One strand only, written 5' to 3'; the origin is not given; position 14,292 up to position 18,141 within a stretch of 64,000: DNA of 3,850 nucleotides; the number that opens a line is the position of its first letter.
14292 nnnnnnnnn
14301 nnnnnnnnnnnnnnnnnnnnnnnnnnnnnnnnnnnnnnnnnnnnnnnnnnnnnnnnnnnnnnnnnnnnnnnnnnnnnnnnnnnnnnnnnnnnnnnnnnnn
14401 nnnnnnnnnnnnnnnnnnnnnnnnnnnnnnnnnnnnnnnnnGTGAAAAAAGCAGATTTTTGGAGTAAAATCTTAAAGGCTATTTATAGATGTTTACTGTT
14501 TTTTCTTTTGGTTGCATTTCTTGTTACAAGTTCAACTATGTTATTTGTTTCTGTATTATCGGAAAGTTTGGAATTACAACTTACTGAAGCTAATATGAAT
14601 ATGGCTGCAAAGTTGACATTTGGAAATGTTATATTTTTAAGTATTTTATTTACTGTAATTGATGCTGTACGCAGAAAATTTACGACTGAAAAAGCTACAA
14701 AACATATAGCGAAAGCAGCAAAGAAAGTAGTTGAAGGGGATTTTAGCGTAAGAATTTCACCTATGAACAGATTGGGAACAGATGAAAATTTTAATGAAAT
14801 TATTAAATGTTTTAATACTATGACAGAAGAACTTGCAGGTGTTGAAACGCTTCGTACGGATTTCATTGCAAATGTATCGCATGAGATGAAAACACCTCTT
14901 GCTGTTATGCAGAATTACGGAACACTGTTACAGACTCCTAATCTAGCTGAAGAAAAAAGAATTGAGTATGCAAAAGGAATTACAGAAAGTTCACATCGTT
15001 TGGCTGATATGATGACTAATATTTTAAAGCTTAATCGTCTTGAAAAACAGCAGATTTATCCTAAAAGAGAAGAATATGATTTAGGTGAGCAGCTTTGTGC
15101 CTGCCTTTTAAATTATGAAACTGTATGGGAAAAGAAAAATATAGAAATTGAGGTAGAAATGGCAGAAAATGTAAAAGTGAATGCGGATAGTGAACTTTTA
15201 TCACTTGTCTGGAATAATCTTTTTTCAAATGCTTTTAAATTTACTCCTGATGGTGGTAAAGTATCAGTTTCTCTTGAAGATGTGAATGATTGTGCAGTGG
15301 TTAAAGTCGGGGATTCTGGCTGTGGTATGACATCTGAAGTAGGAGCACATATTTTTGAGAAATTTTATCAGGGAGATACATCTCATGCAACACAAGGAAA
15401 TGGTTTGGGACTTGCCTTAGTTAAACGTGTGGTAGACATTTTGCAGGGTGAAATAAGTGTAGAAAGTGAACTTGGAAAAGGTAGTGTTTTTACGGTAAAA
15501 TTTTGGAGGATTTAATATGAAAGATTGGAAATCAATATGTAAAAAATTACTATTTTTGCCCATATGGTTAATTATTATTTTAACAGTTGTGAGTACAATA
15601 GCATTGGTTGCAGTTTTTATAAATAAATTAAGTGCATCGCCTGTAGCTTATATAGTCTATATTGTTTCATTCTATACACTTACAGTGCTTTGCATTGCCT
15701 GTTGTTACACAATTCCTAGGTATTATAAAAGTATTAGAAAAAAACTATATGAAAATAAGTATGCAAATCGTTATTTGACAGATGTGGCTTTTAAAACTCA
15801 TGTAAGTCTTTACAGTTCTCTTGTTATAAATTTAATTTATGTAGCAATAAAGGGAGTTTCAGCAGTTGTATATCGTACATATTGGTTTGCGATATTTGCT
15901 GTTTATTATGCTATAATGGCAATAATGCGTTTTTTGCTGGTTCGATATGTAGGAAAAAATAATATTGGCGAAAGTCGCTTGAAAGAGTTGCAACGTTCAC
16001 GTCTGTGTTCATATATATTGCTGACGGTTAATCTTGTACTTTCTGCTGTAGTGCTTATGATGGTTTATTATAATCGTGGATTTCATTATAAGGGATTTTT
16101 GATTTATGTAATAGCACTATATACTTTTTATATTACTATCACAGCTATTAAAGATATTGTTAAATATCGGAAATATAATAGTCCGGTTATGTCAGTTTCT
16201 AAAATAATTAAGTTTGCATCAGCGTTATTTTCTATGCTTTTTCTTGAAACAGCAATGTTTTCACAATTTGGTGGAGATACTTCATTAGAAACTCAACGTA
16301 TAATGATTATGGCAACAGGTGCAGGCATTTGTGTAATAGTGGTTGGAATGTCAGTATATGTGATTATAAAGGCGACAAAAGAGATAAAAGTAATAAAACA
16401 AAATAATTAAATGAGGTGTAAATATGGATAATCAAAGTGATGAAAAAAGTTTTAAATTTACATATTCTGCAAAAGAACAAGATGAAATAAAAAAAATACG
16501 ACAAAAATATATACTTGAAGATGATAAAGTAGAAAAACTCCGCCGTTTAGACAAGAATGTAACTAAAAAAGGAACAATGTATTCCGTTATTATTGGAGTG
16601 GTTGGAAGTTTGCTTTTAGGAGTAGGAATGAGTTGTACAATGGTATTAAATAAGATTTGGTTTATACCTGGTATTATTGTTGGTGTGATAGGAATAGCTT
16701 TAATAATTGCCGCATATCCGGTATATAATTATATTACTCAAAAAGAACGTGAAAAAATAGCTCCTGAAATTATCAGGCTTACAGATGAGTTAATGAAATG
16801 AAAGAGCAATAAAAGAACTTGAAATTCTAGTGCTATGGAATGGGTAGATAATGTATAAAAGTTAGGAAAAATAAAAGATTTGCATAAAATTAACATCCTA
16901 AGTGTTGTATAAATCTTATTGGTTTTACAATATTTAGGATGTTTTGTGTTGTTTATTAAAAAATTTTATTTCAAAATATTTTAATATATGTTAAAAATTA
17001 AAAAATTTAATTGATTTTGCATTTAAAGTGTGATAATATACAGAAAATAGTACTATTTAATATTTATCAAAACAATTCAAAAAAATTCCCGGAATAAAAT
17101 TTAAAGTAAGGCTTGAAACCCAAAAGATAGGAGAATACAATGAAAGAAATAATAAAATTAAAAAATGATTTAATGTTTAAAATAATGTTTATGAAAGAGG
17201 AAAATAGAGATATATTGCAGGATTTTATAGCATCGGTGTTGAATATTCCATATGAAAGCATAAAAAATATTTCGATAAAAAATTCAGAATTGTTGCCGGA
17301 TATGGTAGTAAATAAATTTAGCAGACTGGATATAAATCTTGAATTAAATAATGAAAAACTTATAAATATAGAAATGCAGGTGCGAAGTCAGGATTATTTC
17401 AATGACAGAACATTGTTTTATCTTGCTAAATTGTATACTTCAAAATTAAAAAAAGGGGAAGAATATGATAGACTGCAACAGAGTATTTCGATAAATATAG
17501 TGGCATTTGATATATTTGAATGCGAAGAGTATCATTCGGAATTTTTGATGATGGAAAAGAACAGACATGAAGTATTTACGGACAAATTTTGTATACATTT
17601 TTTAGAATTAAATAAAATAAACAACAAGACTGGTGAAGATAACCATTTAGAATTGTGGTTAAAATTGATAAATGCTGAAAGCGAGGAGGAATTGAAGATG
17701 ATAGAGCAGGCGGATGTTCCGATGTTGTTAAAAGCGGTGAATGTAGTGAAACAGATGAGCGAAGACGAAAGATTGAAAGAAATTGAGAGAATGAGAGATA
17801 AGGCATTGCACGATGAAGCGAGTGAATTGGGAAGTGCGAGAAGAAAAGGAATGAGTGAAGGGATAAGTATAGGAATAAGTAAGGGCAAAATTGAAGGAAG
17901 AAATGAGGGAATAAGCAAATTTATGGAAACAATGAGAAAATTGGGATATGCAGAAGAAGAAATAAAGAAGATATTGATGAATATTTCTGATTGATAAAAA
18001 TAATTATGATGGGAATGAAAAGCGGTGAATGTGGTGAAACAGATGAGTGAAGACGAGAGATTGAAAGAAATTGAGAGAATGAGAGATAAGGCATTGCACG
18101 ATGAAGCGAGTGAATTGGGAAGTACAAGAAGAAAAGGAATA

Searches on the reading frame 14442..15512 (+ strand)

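Call 29: search_protein_families(library=pfam, proteins=[window:14442-15512:+])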
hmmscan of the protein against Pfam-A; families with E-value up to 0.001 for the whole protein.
window:14442-15512:+ (357 aa): 2 families
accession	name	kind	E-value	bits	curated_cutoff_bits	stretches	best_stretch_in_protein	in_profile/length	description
PF02518.31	HATPase_c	-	9.5e-26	90.9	26.4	1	249-354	2-107/111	Histidine kinase-, DNA gyrase B-, and HSP90-like ATPase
PF00512.31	HisKA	-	8.7e-13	48.6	26.9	1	138-202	2-65/66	His Kinase A (phospho-acceptor) domain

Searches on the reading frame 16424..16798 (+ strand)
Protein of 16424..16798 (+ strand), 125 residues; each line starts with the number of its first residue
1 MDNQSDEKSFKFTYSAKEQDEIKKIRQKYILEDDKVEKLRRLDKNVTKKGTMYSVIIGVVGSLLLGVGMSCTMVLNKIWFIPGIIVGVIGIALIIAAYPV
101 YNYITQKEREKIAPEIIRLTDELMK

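Call 29: search_protein_families(library=pfam, proteins=[window:16424-16798:+])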
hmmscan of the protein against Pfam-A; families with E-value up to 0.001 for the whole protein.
window:16424-16798:+ (125 aa): 2 families
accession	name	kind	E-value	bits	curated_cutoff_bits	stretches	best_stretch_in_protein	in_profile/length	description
PF20990.2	DUF2207_C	-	6.6e-05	23.2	33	1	15-107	97-195/247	Predicted membrane protein (DUF2207) C-terminal domain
PF04123.18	DUF373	-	0.00043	20.3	28.3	1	22-106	123-205/335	Domain of unknown function (DUF373)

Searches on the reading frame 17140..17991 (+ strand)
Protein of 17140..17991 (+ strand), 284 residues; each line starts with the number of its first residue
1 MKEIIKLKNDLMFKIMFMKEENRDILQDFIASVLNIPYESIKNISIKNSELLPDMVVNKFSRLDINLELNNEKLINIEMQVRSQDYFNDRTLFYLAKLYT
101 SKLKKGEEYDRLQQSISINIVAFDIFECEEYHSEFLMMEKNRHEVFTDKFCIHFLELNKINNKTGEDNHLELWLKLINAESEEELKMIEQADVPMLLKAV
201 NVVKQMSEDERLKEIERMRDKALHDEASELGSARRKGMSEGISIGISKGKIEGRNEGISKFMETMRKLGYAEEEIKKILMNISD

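Call 29: search_protein_families(library=pfam, proteins=[window:17140-17991:+])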
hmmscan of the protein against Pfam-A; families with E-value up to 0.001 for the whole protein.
window:17140-17991:+ (284 aa): 1 family
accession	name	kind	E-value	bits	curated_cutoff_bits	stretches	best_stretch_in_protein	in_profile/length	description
PF12784.13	PDDEXK_2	-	9.7e-55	186.2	27.4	1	8-231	2-227/229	PD-(D/E)XK nuclease family transposase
